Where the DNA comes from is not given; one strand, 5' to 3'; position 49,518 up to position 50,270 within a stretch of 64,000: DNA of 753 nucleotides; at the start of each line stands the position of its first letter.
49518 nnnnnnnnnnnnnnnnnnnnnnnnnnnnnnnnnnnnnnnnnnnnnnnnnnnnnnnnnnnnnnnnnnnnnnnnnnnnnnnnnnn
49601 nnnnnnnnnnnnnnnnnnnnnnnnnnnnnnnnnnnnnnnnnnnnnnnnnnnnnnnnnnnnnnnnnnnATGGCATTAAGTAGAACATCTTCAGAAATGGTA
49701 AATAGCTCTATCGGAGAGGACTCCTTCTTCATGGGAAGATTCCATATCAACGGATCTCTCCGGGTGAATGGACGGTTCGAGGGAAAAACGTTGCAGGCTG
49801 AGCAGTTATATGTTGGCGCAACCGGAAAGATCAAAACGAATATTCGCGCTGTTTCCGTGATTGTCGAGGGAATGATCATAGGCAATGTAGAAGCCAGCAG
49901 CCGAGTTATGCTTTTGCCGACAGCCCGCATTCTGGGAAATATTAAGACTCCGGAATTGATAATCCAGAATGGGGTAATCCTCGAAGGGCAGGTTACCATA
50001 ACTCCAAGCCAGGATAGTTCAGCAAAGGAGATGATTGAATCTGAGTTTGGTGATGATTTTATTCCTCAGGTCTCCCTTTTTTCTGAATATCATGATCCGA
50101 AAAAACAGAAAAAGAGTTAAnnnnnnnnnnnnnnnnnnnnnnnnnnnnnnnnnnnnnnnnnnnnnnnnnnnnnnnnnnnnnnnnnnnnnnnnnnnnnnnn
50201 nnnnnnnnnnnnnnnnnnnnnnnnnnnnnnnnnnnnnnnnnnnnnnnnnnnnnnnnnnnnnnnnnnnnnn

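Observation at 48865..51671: Hypothetical protein, bactofilin and pdxA (TAATG-coupled), plus a membrane protein, as a single unit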

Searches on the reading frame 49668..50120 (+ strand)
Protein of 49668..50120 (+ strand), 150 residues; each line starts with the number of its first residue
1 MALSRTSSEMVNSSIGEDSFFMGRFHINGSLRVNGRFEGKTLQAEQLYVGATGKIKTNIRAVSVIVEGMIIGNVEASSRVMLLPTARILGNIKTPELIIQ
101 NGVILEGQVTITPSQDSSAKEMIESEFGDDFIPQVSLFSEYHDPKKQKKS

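Call 4: search_protein_families(library=pfam, proteins=[window:49668-50120:+], max_evalue=0.01)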
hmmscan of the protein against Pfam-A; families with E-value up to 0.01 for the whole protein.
window:49668-50120:+ (150 aa): 1 family
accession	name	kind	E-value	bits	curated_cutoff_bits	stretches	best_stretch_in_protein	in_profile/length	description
PF04519.19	Bactofilin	-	3e-24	85.5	27.9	1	14-109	2-97/98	Polymer-forming cytoskeletal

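Call 5: search_protein_families(library=ncbifam, proteins=[window:49668-50120:+], max_evalue=0.01)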
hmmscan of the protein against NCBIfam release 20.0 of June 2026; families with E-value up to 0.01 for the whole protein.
window:49668-50120:+ (150 aa): 0 families

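Call 48: find_related_loci(query=A6, collection=metagenome_contigs, flank=5000)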
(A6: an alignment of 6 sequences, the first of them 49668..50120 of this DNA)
Query A6 (150 aa) in metagenome_contigs; peptide patterns used: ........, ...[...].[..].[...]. (x = any residue, [..] = any of these).
391 stretches matched a pattern; 276 encode a relative of the query (tblastn E <= 1e-3); the best 80 are kept; 80 distinct loci.
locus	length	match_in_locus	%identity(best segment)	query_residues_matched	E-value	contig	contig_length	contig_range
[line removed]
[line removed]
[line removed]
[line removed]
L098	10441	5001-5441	61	1-146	5e-58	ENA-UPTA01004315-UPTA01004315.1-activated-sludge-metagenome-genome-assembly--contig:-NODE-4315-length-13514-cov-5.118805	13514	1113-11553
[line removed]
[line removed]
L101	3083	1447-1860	63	1-138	1e-56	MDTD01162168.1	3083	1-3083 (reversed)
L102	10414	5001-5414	63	1-138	1e-56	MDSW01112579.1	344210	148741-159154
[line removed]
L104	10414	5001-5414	63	1-138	1e-56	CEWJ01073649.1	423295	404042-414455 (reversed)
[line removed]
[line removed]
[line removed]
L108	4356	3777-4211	62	1-144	2e-56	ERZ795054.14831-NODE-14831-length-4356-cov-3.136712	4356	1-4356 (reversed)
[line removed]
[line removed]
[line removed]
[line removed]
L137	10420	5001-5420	61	1-140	7e-55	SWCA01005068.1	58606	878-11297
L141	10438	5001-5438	58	1-146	3e-54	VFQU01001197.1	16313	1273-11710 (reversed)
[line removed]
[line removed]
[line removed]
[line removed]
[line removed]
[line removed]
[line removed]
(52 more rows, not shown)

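Call 56: search_protein_families(library=pfam, proteins=[L126:4040-4939:+, L158:4266-4895:+, L157:3941-4927:+, L162:336-854:+, L134:309-860:+, L165:875-1759:+, L116:94-957:+, L094:2918-4840:+, L133:3659-4819:-, L137:3011-4867:-], max_evalue=0.001)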
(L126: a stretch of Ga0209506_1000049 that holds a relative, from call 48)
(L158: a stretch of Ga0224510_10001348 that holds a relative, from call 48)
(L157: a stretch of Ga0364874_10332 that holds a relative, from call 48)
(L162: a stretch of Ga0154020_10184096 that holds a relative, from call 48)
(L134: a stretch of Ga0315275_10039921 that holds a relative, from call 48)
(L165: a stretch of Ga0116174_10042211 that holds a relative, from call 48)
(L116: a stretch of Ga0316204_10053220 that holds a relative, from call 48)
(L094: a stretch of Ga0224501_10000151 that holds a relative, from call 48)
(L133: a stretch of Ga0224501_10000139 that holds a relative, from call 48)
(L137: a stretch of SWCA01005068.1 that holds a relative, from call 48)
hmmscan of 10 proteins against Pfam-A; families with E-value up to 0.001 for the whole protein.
L126:4040-4939:+ (300 aa): 9 families
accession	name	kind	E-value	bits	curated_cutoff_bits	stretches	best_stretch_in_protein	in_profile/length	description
PF08241.18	Methyltransf_11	-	1.9e-17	64.1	21.2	1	86-176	1-93/95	Methyltransferase domain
PF13649.12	Methyltransf_25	-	1.7e-16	61.1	27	1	85-173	1-96/97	Methyltransferase domain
PF13847.12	Methyltransf_31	-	1.3e-13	51.3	27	1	80-186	2-117/145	Methyltransferase domain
PF13489.12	Methyltransf_23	-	9.4e-13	48.7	27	1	74-225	14-162/164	Methyltransferase domain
PF08242.18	Methyltransf_12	-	7.4e-11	43.1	30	1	86-173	1-95/98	Methyltransferase domain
PF01209.24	Ubie_methyltran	-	2e-10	40.9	20.1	1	75-196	41-170/233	ubiE/COQ5 methyltransferase family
PF07021.18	MetW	-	1.1e-09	38.6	21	1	79-175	11-107/193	Methionine biosynthesis protein MetW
PF02353.26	CMAS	-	0.00091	19.1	27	0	71-113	52-94/273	Mycolic acid cyclopropane synthetase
PF01135.25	PCMT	-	0.00094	19.4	20.3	0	64-118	56-112/210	Protein-L-isoaspartate(D-aspartate) O-methyltransferase (PCMT)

L158:4266-4895:+ (210 aa): 1 family
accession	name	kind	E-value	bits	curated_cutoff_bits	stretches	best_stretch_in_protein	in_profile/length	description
PF00160.26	Pro_isomerase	-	2.8e-53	180.9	21.7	1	53-202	3-155/159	Cyclophilin type peptidyl-prolyl cis-trans isomerase/CLD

L157:3941-4927:+ (329 aa): 2 families
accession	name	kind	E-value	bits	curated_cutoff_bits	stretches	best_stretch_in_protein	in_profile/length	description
PF12706.13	Lactamase_B_2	-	1.8e-20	73.9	27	1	85-285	3-200/200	Beta-lactamase superfamily domain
PF00753.33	Lactamase_B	-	7.6e-07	29.7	22.7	1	70-231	6-161/196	Metallo-beta-lactamase superfamily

L162:336-854:+ (173 aa): 0 families

L134:309-860:+ (184 aa): 1 family
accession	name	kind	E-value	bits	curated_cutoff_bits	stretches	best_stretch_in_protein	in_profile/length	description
PF00293.34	NUDIX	-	9e-15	55.3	21.1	1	54-153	8-120/134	NUDIX domain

L165:875-1759:+ (295 aa): 1 family
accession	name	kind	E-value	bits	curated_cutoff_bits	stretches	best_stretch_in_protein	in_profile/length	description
PF01464.25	SLT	-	9.9e-27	93.3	21.3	1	156-260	10-115/117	Transglycosylase SLT domain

L116:94-957:+ (288 aa): 2 families
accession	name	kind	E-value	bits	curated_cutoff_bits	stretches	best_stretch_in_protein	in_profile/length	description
PF02737.24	3HCDH_N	-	1.6e-40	139.3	22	1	7-187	2-179/180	3-hydroxyacyl-CoA dehydrogenase, NAD binding domain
PF00725.27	3HCDH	-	2e-31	108.8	22.1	1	190-286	1-97/97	3-hydroxyacyl-CoA dehydrogenase, C-terminal domain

L094:2918-4840:+ (641 aa): 11 families
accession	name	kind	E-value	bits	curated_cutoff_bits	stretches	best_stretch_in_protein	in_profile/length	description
PF02518.31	HATPase_c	-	7e-29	100.9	26.4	1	375-488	2-109/111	Histidine kinase-, DNA gyrase B-, and HSP90-like ATPase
PF13426.13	PAS_9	-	2.5e-28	98.8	27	2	138-241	1-103/103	PAS domain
PF00072.30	Response_reg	-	2.7e-26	92.3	30.2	1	517-627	1-108/111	Response regulator receiver domain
PF00512.31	HisKA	-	5.1e-22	78.1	26.9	1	262-327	1-66/66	His Kinase A (phospho-acceptor) domain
PF00989.32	PAS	-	7.2e-17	61.9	22.6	1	132-238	5-112/113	PAS fold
PF08447.18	PAS_3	-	2.5e-13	50.5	25.6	1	151-233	2-86/89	PAS fold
PF08448.16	PAS_4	-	2.9e-09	37.5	23.1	1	134-243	1-109/110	PAS fold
PF13188.13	PAS_8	-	6e-09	35.9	21.8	1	133-170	6-44/65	PAS domain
PF21370.4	PAS_GdpP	-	0.00016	22.4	27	0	135-177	10-50/90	Cyclic-di-AMP phosphodiesterase GdpP-like, PAS domain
PF13589.12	HATPase_c_3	-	0.00027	21.4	25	1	381-459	5-82/137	Histidine kinase-, DNA gyrase B-, and HSP90-like ATPase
PF24990.1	PAS_13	-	0.00034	21.4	27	0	145-239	7-75/143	ERT1/acuK family PAS domain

L133:3659-4819:- (387 aa): 2 families
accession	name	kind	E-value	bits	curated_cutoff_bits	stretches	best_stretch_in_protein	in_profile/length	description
PF00211.25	Guanylate_cyc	-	6.8e-25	88.2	21.9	1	189-359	9-173/183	Adenylate and Guanylate cyclase catalytic domain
PF00072.30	Response_reg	-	5.6e-23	81.7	30.2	1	21-130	1-108/111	Response regulator receiver domain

L137:3011-4867:- (619 aa): 2 families
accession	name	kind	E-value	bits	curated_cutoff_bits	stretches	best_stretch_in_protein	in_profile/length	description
PF00920.27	ILVD_EDD_N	-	1.2e-127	425.9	27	1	37-362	1-315/316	Dihydroxy-acid/6-phosphogluconate dehydratase N-terminal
PF24877.1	ILV_EDD_C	-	4.1e-76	255.1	27.7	1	411-609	2-190/191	Dihydroxy-acid/6-phosphogluconate dehydratase C-terminal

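Call 84: search_protein_families(library=ncbifam, proteins=[L143:5413-6393:+, L102:5413-6438:+, L171:5413-6447:+, L141:5442-6383:+, L166:5448-6473:+, L094:5437-6495:+, L095:5413-6402:+], max_evalue=1e-30)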
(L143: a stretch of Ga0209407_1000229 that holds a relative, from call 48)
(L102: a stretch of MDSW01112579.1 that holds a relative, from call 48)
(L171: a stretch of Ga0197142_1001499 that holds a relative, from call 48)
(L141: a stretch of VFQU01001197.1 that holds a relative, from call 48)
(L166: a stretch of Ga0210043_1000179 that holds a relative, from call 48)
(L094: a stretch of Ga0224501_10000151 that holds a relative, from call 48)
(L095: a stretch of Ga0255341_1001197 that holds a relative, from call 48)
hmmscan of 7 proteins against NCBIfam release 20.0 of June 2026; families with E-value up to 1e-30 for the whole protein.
L143:5413-6393:+ (326 aa): 7 families
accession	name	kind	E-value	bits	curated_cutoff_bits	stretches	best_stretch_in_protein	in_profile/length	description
TIGR00557.1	pdxA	equivalog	6.2e-93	311.7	290.35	1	8-323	2-318/320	4-hydroxythreonine-4-phosphate dehydrogenase PdxA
NF003699.0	PRK05312.1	equivalog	1.6e-73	248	378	1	4-324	3-332/340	4-hydroxythreonine-4-phosphate dehydrogenase PdxA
NF002744.0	PRK02746.1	equivalog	1.1e-67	228.7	425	1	2-325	6-340/346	4-hydroxythreonine-4-phosphate dehydrogenase PdxA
NF002520.0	PRK01909.1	equivalog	1.1e-67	228.7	476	1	3-324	3-322/329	4-hydroxythreonine-4-phosphate dehydrogenase PdxA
NF002992.0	PRK03743.1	equivalog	1.2e-64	218.7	470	1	3-322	2-325/333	4-hydroxythreonine-4-phosphate dehydrogenase PdxA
NF002891.0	PRK03371.1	equivalog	1.6e-58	198.5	583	1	7-324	4-325/326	D-threonate 4-phosphate dehydrogenase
NF003040.0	PRK03946.1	equivalog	1.1e-48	166.2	376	1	7-323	3-302/307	4-hydroxythreonine-4-phosphate dehydrogenase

L102:5413-6438:+ (341 aa): 7 families
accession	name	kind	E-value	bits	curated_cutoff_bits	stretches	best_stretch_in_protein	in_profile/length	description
TIGR00557.1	pdxA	equivalog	8.8e-83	278.4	290.35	1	11-336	2-316/320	4-hydroxythreonine-4-phosphate dehydrogenase PdxA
NF003699.0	PRK05312.1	equivalog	1.7e-73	247.9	378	1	7-333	3-326/340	4-hydroxythreonine-4-phosphate dehydrogenase PdxA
NF002744.0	PRK02746.1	equivalog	6.9e-57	193.1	425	1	5-333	6-333/346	4-hydroxythreonine-4-phosphate dehydrogenase PdxA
NF002520.0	PRK01909.1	equivalog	3.8e-48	164.5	476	1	10-337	7-320/329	4-hydroxythreonine-4-phosphate dehydrogenase PdxA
NF002891.0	PRK03371.1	equivalog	6.9e-48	163.5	583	1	12-334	6-320/326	D-threonate 4-phosphate dehydrogenase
NF002992.0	PRK03743.1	equivalog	2.1e-47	162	470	1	98-334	87-322/333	4-hydroxythreonine-4-phosphate dehydrogenase PdxA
NF003040.0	PRK03946.1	equivalog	3.6e-45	154.7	376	1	94-336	63-300/307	4-hydroxythreonine-4-phosphate dehydrogenase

L171:5413-6447:+ (344 aa): 7 families
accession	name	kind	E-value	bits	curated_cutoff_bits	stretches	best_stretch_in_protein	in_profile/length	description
TIGR00557.1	pdxA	equivalog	6.4e-87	292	290.35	1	14-337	2-315/320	4-hydroxythreonine-4-phosphate dehydrogenase PdxA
NF003699.0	PRK05312.1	equivalog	2.4e-71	240.8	378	1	14-337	7-328/340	4-hydroxythreonine-4-phosphate dehydrogenase PdxA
NF002744.0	PRK02746.1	equivalog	5.5e-61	206.6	425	1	11-337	9-335/346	4-hydroxythreonine-4-phosphate dehydrogenase PdxA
NF002992.0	PRK03743.1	equivalog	1.8e-57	195.1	470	1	12-338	5-324/333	4-hydroxythreonine-4-phosphate dehydrogenase PdxA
NF003040.0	PRK03946.1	equivalog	1.2e-55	189.2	376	1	14-339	4-301/307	4-hydroxythreonine-4-phosphate dehydrogenase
NF002891.0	PRK03371.1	equivalog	5.2e-54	183.7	583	1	110-338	93-322/326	D-threonate 4-phosphate dehydrogenase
NF002520.0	PRK01909.1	equivalog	8e-52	176.6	476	1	14-337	8-318/329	4-hydroxythreonine-4-phosphate dehydrogenase PdxA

L141:5442-6383:+ (313 aa): 7 families
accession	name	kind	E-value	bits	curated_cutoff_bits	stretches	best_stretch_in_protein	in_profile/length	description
TIGR00557.1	pdxA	equivalog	6.4e-79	265.7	290.35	1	4-311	2-318/320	4-hydroxythreonine-4-phosphate dehydrogenase PdxA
NF003699.0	PRK05312.1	equivalog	9.6e-68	229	378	1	2-311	5-331/340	4-hydroxythreonine-4-phosphate dehydrogenase PdxA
NF002744.0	PRK02746.1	equivalog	4.6e-62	210.1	425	1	3-310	11-337/346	4-hydroxythreonine-4-phosphate dehydrogenase PdxA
NF002992.0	PRK03743.1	equivalog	1.6e-51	175.5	470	1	70-312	81-327/333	4-hydroxythreonine-4-phosphate dehydrogenase PdxA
NF002520.0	PRK01909.1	equivalog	2e-49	168.7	476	1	3-308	7-318/329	4-hydroxythreonine-4-phosphate dehydrogenase PdxA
NF003040.0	PRK03946.1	equivalog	1.4e-47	162.6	376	1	1-308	1-299/307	4-hydroxythreonine-4-phosphate dehydrogenase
NF002891.0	PRK03371.1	equivalog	1.4e-45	155.9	583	1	72-311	81-324/326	D-threonate 4-phosphate dehydrogenase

L166:5448-6473:+ (341 aa): 7 families
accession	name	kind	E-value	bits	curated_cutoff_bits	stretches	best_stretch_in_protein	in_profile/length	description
TIGR00557.1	pdxA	equivalog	7.5e-68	229.3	290.35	1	6-338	2-315/320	4-hydroxythreonine-4-phosphate dehydrogenase PdxA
NF003699.0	PRK05312.1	equivalog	5.8e-57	193.5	378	1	3-335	4-325/340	4-hydroxythreonine-4-phosphate dehydrogenase PdxA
NF003040.0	PRK03946.1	equivalog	7.3e-47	160.2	376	1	78-338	39-299/307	4-hydroxythreonine-4-phosphate dehydrogenase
NF002744.0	PRK02746.1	equivalog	1.7e-42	145.8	425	1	93-334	70-331/346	4-hydroxythreonine-4-phosphate dehydrogenase PdxA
NF002992.0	PRK03743.1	equivalog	9.4e-41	140.1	470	1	102-337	85-322/333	4-hydroxythreonine-4-phosphate dehydrogenase PdxA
NF002520.0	PRK01909.1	equivalog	1.4e-37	129.7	476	1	135-332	110-312/329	4-hydroxythreonine-4-phosphate dehydrogenase PdxA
NF002891.0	PRK03371.1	equivalog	3.8e-37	128.2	583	1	135-332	117-317/326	D-threonate 4-phosphate dehydrogenase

L094:5437-6495:+ (352 aa): 7 families
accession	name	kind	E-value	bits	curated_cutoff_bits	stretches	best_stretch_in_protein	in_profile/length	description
TIGR00557.1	pdxA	equivalog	3.1e-77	260.2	290.35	1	18-339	3-318/320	4-hydroxythreonine-4-phosphate dehydrogenase PdxA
NF003699.0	PRK05312.1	equivalog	4.2e-63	213.7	378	1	18-339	8-331/340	4-hydroxythreonine-4-phosphate dehydrogenase PdxA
NF003040.0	PRK03946.1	equivalog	1.8e-55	188.5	376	1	18-339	5-302/307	4-hydroxythreonine-4-phosphate dehydrogenase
NF002744.0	PRK02746.1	equivalog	8.4e-53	179.7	425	1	9-339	4-338/346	4-hydroxythreonine-4-phosphate dehydrogenase PdxA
NF002992.0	PRK03743.1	equivalog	3.5e-48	164.6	470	1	18-340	8-327/333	4-hydroxythreonine-4-phosphate dehydrogenase PdxA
NF002891.0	PRK03371.1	equivalog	2.5e-46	158.4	583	1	18-339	6-324/326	D-threonate 4-phosphate dehydrogenase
NF002520.0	PRK01909.1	equivalog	2.2e-41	142.3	476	1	17-338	8-320/329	4-hydroxythreonine-4-phosphate dehydrogenase PdxA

L095:5413-6402:+ (329 aa): 7 families
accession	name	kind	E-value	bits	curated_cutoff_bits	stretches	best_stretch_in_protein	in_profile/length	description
TIGR00557.1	pdxA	equivalog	2e-98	329.7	290.35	1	11-324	1-318/320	4-hydroxythreonine-4-phosphate dehydrogenase PdxA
NF003699.0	PRK05312.1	equivalog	5.9e-84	282.3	378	1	12-326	7-333/340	4-hydroxythreonine-4-phosphate dehydrogenase PdxA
NF002992.0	PRK03743.1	equivalog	4.5e-70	236.5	470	1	11-323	6-325/333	4-hydroxythreonine-4-phosphate dehydrogenase PdxA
NF002744.0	PRK02746.1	equivalog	3.2e-69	233.7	425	1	4-327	4-341/346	4-hydroxythreonine-4-phosphate dehydrogenase PdxA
NF002520.0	PRK01909.1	equivalog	9.6e-68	228.9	476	1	7-326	3-323/329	4-hydroxythreonine-4-phosphate dehydrogenase PdxA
NF002891.0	PRK03371.1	equivalog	1.8e-60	204.9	583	1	11-323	4-323/326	D-threonate 4-phosphate dehydrogenase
NF003040.0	PRK03946.1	equivalog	5.5e-53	180.4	376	1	11-323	3-301/307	4-hydroxythreonine-4-phosphate dehydrogenase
